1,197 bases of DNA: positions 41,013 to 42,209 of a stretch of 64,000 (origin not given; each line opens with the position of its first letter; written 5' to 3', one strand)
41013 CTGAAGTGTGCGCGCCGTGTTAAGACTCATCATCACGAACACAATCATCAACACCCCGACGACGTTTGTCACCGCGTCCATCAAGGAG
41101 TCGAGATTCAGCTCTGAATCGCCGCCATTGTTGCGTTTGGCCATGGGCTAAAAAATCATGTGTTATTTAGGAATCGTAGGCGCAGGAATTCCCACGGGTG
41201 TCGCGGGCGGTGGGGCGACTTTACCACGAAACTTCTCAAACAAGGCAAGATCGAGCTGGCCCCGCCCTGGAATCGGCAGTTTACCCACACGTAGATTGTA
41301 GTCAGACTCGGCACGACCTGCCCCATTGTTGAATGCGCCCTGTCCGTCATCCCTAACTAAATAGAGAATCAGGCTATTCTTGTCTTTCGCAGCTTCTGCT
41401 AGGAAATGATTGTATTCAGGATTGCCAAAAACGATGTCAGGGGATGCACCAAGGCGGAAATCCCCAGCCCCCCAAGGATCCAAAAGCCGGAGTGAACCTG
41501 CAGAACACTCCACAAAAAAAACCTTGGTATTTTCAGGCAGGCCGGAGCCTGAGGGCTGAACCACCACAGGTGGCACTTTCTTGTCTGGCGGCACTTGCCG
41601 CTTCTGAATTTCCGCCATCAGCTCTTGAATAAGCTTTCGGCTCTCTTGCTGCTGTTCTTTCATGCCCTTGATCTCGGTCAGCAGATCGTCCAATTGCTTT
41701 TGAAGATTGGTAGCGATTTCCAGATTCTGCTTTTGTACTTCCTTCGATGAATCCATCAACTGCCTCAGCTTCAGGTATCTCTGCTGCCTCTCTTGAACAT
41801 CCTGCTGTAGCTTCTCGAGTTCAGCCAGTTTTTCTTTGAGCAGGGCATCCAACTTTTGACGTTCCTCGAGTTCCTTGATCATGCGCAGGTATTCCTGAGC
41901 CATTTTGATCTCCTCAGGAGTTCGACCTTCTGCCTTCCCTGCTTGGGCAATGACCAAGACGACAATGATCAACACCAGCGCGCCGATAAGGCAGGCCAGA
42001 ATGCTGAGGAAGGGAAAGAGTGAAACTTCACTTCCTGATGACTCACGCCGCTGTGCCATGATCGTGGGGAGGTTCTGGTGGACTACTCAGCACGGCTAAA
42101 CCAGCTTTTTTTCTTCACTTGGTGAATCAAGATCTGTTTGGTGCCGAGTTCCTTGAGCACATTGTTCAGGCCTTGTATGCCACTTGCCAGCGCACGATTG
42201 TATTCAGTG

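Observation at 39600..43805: Atypical stator-like trio: a zinc-ribbon MotA/ExbB channel and two coiled-coil-extended ExbD/TolR-like proteins, with no visible output partner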

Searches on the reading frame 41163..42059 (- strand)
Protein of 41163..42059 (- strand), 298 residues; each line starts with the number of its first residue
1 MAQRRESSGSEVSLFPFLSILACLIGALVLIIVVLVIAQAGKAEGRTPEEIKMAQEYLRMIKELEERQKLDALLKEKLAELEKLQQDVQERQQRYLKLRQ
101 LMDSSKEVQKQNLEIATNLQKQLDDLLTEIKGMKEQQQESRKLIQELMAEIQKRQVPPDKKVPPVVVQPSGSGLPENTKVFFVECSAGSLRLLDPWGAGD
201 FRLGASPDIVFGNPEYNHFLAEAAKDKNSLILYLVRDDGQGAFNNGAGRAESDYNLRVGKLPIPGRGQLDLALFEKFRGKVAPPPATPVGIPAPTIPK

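Call 3: search_protein_families(library=pfam, proteins=[window:41163-42059:-], max_evalue=1)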
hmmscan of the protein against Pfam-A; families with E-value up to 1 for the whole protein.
window:41163-42059:- (298 aa): 12 families
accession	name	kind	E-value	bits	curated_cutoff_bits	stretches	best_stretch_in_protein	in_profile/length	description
PF06785.16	UPF0242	-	0.0077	16.7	33.5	1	21-155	41-170/194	Uncharacterised protein family (UPF0242) N-terminus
PF05192.23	MutS_III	-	0.012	16.4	34.1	1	49-221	49-155/194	MutS domain III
PF13801.11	Metal_resist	-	0.016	15.8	29.2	1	27-97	4-77/125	Heavy-metal resistance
PF05859.17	Mis12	-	0.032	14.4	25.7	1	48-140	112-202/231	Mis12 protein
PF14584.11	DUF4446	-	0.049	14.1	27.4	1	24-105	5-78/150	Protein of unknown function (DUF4446)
PF00660.22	SRP1_TIP1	-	0.071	13.6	25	1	75-125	9-58/99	Seripauperin and TIP1 family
PF20711.2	DUF6825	-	0.13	13.2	27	1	76-141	39-103/105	Family of unknown function (DUF6825)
PF12698.13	ABC2_membrane_3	-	0.24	10.9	31.6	1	20-152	3-147/347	ABC-2 family transporter protein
PF07303.18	Occludin_ELL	-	0.36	12.1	31.2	0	60-147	3-89/101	Occludin homology domain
PF01874.21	CitG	-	0.42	10.6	27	1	26-148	87-210/284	ATP:dephospho-CoA triphosphoribosyl transferase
PF09969.14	DUF2203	-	0.73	11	24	0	64-156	5-95/122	Uncharacterized conserved protein (DUF2203)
PF07851.19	TMEM120A-B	-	0.77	9.4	29.8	0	80-155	3-79/324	TMEM120A/B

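Call 4: search_protein_families(library=padloc, proteins=[window:41163-42059:-], max_evalue=1)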
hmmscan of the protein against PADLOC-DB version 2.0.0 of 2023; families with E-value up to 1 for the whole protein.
window:41163-42059:- (298 aa): 20 families
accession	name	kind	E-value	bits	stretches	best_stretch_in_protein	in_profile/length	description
PDLC03976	PD-Lambda-1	-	0.0012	15.8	1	27-152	13-126/491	-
PDLC01439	typeIV_DinG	-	0.0019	14.9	1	60-184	217-311/575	CAS-IV-A; associated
PDLC00583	JetC3|JetC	-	0.0038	13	1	57-154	739-835/1471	DUF3584 domain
PDLC03977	PD-Lambda-1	-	0.0066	13.4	1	20-153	8-125/496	-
PDLC03859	LmuB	-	0.013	12.7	1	61-152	362-483/611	-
PDLC02471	BrxC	-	0.024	10.7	1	49-154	1008-1114/1190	BrxC-PglY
PDLC03865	LmuB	-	0.079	9.1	1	56-153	287-385/1007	-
PDLC00581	JetC3|JetC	-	0.083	8.6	1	49-153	800-901/1473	DUF3584 domain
PDLC00519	JetC1|JetC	-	0.084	9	1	56-152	221-734/1097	DUF3584 domain; MukB-like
PDLC00006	DruC1|DruC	-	0.085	9.3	1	65-148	203-286/626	Unknown function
PDLC00295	PtuA1|PtuA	-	0.098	9.7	1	34-155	331-449/451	AAA ATPase domain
PDLC03469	REase_II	-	0.19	8.7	1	75-154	436-514/522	Type II restriction enzyme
PDLC00259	LmuB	-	0.19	8.5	1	55-154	165-266/588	AAA ATPase domain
PDLC00516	JetC1|JetC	-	0.19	7.7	1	63-153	289-754/1098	DUF3584 domain; MukB-like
PDLC01561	Cmr5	-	0.2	9.9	1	65-146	57-129/149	CAS-III-B; effector_SS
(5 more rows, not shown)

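Call 5: search_protein_families(library=ncbifam, proteins=[window:41163-42059:-], max_evalue=1)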
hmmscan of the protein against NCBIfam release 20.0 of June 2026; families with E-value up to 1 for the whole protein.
window:41163-42059:- (298 aa): 21 families
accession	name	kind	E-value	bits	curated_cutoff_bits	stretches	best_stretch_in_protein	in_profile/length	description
NF038305.1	HpsJ_fam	subfamily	0.00079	19.4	60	1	6-142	67-204/234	HpsJ family protein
TIGR03752.1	conj_TIGR03752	hypoth_equivalog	0.0048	16.2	241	1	22-154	7-138/471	TIGR03752 family integrating conjugative element protein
NF006543.0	PRK09039.1-2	equivalog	0.016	15.1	305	1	1-152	3-155/350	peptidoglycan -binding protein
TIGR01069.2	mutS2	equivalog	0.018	13.4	400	1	55-159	516-625/790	endonuclease MutS2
NF033885.1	conj_TraP_IncI1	equivalog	0.019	14.7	135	1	17-153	16-139/217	conjugal transfer protein TraP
NF050014.1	HpsJ_like_B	equivalog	0.12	12.1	260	1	18-143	86-215/254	hormogonium polysaccharide biosynthesis protein HpsJ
NF043073.1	MMSYN1_0195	equivalog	0.15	10.1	1250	1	61-150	322-507/1021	spermidine/putrescine ABC transporter permease/substrate-binding protein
TIGR02971.1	heterocyst_DevB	subfamily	0.16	11.4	129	1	37-153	66-178/327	ABC exporter membrane fusion protein, DevB family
TIGR00860.1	LIC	subfamily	0.2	10.3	280.2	1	17-146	310-431/462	cation transporter family protein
TIGR02872.1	spore_ytvI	equivalog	0.21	11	198.15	1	15-130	56-154/341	sporulation integral membrane protein YtvI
TIGR04265.1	bac_cardiolipin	equivalog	0.21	10.5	290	1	52-135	65-143/483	cardiolipin synthase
TIGR02169.1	SMC_prok_A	equivalog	0.22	9.1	729.4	1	55-155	228-329/1165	chromosome segregation protein SMC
TIGR03319.1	RNase_Y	equivalog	0.24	9.8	454.35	1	63-151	53-176/514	ribonuclease Y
NF008438.0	PRK11281.1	equivalog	0.27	8.9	991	1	28-147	17-133/1113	mechanosensitive channel MscK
NF045487.1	ASRP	equivalog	0.36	9.4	300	1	56-153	140-236/593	archaea-specific SMC-related protein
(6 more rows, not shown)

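Call 12: search_solved_structures(query=window:41163-42059:-, max_evalue=10, show_alignments=2)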
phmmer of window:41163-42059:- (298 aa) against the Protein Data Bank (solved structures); distinct sequences matched with E-value up to 10: 11.
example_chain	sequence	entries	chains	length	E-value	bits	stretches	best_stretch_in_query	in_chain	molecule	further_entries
9e5c_7t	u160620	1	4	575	0.012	18.3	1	66-172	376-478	ODAD1 central coiled coil region domain-containing protein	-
28op_K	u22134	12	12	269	0.056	16.2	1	28-151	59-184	Centromere protein K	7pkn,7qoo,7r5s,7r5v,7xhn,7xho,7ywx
4p29_A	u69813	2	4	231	0.13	15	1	50-130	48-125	LpoA | Penicillin-binding protein activator LpoA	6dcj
9k7t_A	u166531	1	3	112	0.14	14.9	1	44-110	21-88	C4-Zn1-HEHE-1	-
2mi2_A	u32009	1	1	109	0.28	13.9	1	80-135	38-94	Sec-independent protein translocase protein TatB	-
6oei_A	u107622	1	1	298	0.61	12.8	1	43-133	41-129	Spindle pole body component SPC42,Sigma-54-dependent transcriptional regulator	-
6z1p_BN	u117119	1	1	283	0.84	12.3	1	55-159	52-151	mS82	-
9cjx_A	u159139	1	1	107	1.1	12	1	142-204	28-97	NHLP leader peptide family natural product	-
5kcn_A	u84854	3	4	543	1.8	11.2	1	51-129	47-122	Penicillin-binding protein activator LpoA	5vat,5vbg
9uxb_A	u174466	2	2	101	6.5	9.4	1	71-132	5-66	Transcription activator BRG1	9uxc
6dmp_B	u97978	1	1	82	10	8.8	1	42-163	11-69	Designed orthogonal protein DHD13_XAAA_B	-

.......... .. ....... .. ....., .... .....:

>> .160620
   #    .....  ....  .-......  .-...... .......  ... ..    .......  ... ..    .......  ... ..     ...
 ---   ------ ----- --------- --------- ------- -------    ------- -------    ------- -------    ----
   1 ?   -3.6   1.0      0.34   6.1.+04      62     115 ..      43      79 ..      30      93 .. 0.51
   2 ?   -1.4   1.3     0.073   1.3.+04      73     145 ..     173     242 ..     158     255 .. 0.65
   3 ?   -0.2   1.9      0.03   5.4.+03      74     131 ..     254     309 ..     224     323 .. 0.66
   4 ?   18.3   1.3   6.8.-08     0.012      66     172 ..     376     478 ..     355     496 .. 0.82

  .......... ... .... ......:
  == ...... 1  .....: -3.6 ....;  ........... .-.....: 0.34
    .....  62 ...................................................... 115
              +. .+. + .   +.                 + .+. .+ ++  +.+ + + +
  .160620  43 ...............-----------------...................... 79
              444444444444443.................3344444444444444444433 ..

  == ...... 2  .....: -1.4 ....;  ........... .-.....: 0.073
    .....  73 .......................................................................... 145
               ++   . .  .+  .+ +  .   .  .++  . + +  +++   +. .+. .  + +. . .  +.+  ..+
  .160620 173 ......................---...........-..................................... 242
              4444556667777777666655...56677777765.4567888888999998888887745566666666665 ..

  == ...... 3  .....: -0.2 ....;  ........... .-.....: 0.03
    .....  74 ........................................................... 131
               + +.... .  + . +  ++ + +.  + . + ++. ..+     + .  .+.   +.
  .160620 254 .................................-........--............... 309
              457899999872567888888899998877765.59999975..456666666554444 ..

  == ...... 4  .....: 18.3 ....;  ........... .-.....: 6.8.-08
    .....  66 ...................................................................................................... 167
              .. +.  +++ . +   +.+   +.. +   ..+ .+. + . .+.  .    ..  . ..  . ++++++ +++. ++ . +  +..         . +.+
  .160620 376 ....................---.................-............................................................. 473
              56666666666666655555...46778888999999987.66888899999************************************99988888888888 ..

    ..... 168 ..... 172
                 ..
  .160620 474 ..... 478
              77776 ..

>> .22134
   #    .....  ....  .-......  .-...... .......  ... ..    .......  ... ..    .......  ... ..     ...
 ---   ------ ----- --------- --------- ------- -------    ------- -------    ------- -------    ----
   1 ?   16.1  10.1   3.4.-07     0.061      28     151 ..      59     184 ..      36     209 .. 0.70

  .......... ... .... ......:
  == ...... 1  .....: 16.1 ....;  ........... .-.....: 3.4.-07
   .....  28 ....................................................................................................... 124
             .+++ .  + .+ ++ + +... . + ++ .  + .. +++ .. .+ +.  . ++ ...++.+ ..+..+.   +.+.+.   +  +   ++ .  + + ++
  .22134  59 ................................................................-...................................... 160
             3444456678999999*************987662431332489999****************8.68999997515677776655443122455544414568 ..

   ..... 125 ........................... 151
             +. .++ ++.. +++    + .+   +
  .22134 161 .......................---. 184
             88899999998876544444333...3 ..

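Call 15: find_homologous_proteins(query=window:41163-42059:-)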
Query window:41163-42059:- (298 aa): 692 proteins with E <= 0.001 among 4780 candidates; the best 120 are listed.
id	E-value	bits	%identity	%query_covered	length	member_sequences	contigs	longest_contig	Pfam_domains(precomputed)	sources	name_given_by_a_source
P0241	1.5e-181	620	96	100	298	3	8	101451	-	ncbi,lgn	-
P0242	1.9e-148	512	81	94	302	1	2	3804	-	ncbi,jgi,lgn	jgi:hypothetical protein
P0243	2.8e-148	511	81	94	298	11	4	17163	-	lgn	-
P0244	1.8e-147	508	79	100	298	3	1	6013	-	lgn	-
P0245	2.2e-146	505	80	94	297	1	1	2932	-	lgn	-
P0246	2.9e-144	498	78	94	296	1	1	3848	-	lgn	-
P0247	6.6e-142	490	77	94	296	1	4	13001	-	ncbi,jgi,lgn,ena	-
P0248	9.0e-142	490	76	94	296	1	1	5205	-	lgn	-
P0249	5.2e-141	487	76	94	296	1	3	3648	-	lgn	-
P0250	3.1e-140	485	76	94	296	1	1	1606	-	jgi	-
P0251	5.0e-140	484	74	100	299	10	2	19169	-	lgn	-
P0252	8.1e-140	483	76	94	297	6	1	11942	-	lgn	-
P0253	1.3e-139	482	75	94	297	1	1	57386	-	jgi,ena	jgi:flagellar motor protein MotB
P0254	3.4e-139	481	76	94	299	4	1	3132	-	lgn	-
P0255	7.6e-139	480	75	94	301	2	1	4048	-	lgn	-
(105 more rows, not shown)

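Call 39: predict_structure(alignment_id=A3)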
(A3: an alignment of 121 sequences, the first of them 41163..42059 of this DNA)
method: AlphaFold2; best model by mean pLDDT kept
length: 298 residues; sequences in the alignment: 121
mean_pLDDT: 79.3   pTM: 0.42
mean pLDDT of the five models: 79.3, 79.2, 78.6, 75.3, 73.0
residues with pLDDT >= 90: 100; 70-90: 133; 50-70: 38; < 50: 27
segments of 3 or more residues with pLDDT < 50: 1-4, 9-11, 287-298
pLDDT, mean of each block of 10 residues (from residue 1): 44 62 86 79 65 81 89 91 92 80 80 88 94 90 84 63 50 71 92 90 92 92 90 90 92 89 72 78 66 40
secondary structure, 60 per line:
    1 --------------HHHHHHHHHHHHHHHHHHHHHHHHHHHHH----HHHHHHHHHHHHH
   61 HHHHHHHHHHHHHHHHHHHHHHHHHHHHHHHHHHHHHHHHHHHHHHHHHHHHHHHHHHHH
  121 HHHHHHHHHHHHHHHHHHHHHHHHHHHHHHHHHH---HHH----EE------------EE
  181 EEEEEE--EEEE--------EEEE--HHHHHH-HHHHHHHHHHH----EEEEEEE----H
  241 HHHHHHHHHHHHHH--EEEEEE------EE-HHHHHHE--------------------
elements in order: H15-43 H48-154 E179-186 E189-192 E201-204 H207-212 H214-224 E229-235 H240-254 E257-262 H272-277

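Call 44: fold_search(model_id=the predicted structure, library=pdb)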
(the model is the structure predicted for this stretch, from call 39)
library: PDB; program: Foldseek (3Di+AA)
matches with E <= 10: 978; with E <= 0.001: 0
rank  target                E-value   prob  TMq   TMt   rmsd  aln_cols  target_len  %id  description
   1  3j9m_AI               4.0e-03  0.77  0.18  0.31  10.2       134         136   16  Structure of the human mitochondrial ribosome (class 1) (released 2015-04-15)
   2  6rw4_I                5.5e-03  0.94  0.21  0.39   9.7       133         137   10  Structure of human mitochondrial 28S ribosome in complex with mitochondrial IF3 (released 2020-06-03)
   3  8oip_Ai               6.3e-03  0.90  0.21  0.37   9.1       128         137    9  28S mammalian mitochondrial small ribosomal subunit with mtRF1 and P-site tRNA (released 2023-05-24)
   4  2e5l_K                7.1e-03  0.92  0.20  0.41   6.9       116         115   16  A snapshot of the 30S ribosomal subunit capturing mRNA via the Shine- Dalgarno interaction (released 2007-05-15)
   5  6zm5_AI               1.1e-02  0.93  0.23  0.42   8.4       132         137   11  Human mitochondrial ribosome in complex with OXA1L, mRNA, A/A tRNA, P/P tRNA and nascent polypeptide (released 2021-01-13)
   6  4cw7_F                1.4e-02  0.95  0.22  0.45   5.5       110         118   17  Structure of the Fap7-Rps14 complex in complex with ATP (released 2014-05-28)
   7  6gaz_AK               1.6e-02  0.80  0.20  0.36   9.3       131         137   11  Unique features of mammalian mitochondrial translation initiation revealed by cryo-EM. This file contains the 28S rib (released 2018-08-08)
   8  1i94_K                1.6e-02  0.60  0.18  0.33  11.1       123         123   19  CRYSTAL STRUCTURES OF THE SMALL RIBOSOMAL SUBUNIT WITH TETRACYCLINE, EDEINE AND IF3 (released 2001-04-12)
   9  3wxm_H                1.8e-02  0.96  0.20  0.17   5.9       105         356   13  Crystal structure of archaeal Pelota and GTP-bound EF1 alpha complex (released 2014-09-03)
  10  3wxm_F                1.8e-02  0.92  0.21  0.18   6.0       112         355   13  Crystal structure of archaeal Pelota and GTP-bound EF1 alpha complex (released 2014-09-03)
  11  9igt_I                1.8e-02  0.87  0.22  0.41   9.6       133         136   10  Assembly intermediate of human mitochondrial ribosome small subunit bound to METTL15, RBFA, and mtIF2 (State M2.1) (released 2026-03-11)
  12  5aj3_K                1.9e-02  0.84  0.21  0.38   9.6       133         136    9  Structure of the small subunit of the mammalian mitoribosome (released 2015-04-22)
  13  3jd5_K                1.9e-02  0.75  0.21  0.37  10.3       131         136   13  Cryo-EM structure of the small subunit of the mammalian mitochondrial ribosome (released 2016-07-13)
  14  8w2r_A                2.3e-02  0.84  0.21  0.23   6.2       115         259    9  HIV-1 P5-IN intasome core (released 2024-04-17)
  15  5lmn_K                2.6e-02  0.57  0.18  0.33  10.3       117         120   19  Structure of bacterial 30S-IF1-IF3-mRNA translation pre-initiation complex (state-1A) (released 2016-10-05)
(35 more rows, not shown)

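Call 45: search_protein_families(library=pfam, alignment_id=A3, max_evalue=1)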
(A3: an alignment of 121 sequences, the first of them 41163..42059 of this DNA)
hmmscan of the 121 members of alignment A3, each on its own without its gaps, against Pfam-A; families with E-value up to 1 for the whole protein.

A. member 1, window:41163-42059:- (298 aa): 12 families
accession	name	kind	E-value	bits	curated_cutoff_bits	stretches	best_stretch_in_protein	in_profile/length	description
PF06785.16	UPF0242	-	0.0077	16.7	33.5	1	21-155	41-170/194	Uncharacterised protein family (UPF0242) N-terminus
PF05192.23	MutS_III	-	0.012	16.4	34.1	1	49-221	49-155/194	MutS domain III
PF13801.11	Metal_resist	-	0.016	15.8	29.2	1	27-97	4-77/125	Heavy-metal resistance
PF05859.17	Mis12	-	0.032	14.4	25.7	1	48-140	112-202/231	Mis12 protein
PF14584.11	DUF4446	-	0.049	14.1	27.4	1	24-105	5-78/150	Protein of unknown function (DUF4446)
PF00660.22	SRP1_TIP1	-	0.071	13.6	25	1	75-125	9-58/99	Seripauperin and TIP1 family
PF20711.2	DUF6825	-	0.13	13.2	27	1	76-141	39-103/105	Family of unknown function (DUF6825)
PF12698.13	ABC2_membrane_3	-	0.24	10.9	31.6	1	20-152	3-147/347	ABC-2 family transporter protein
PF07303.18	Occludin_ELL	-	0.36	12.1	31.2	0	60-147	3-89/101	Occludin homology domain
PF01874.21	CitG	-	0.42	10.6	27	1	26-148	87-210/284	ATP:dephospho-CoA triphosphoribosyl transferase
PF09969.14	DUF2203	-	0.73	11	24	0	64-156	5-95/122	Uncharacterized conserved protein (DUF2203)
PF07851.19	TMEM120A-B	-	0.77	9.4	29.8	0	80-155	3-79/324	TMEM120A/B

B. families by the number of members that match (of 121 scanned): 180 families (the first 25 are shown)
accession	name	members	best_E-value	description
PF19745.5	FUT8_N_cat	73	0.00018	Alpha-(1,6)-fucosyltransferase N- and catalytic domains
PF14584.11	DUF4446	59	0.0022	Protein of unknown function (DUF4446)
PF08391.16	Ly49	53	0.0049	Ly49-like protein, N-terminal region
PF05859.17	Mis12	52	0.0023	Mis12 protein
PF06785.16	UPF0242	48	0.00011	Uncharacterised protein family (UPF0242) N-terminus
PF20529.3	DUF6744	46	0.0016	Family of unknown function (DUF6744)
PF03961.19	FapA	40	0.0009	Flagellar Assembly Protein A beta solenoid domain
PF05478.16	Prominin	34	0.079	Prominin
PF01496.24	V_ATPase_I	31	0.059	V-type ATPase 116kDa subunit family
PF07303.18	Occludin_ELL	30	0.0016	Occludin homology domain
PF02950.22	Conotoxin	30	0.085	Conotoxin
PF05377.16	FlaC_arch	27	0.0055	Flagella accessory protein C (FlaC)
PF09762.14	CCDC93_CC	24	0.00075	CCDC93 coiled-coil domain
PF14362.11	DUF4407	22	0.00026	Domain of unknown function (DUF4407)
PF21810.3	DUF6880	21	0.003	Family of unknown function (DUF6880)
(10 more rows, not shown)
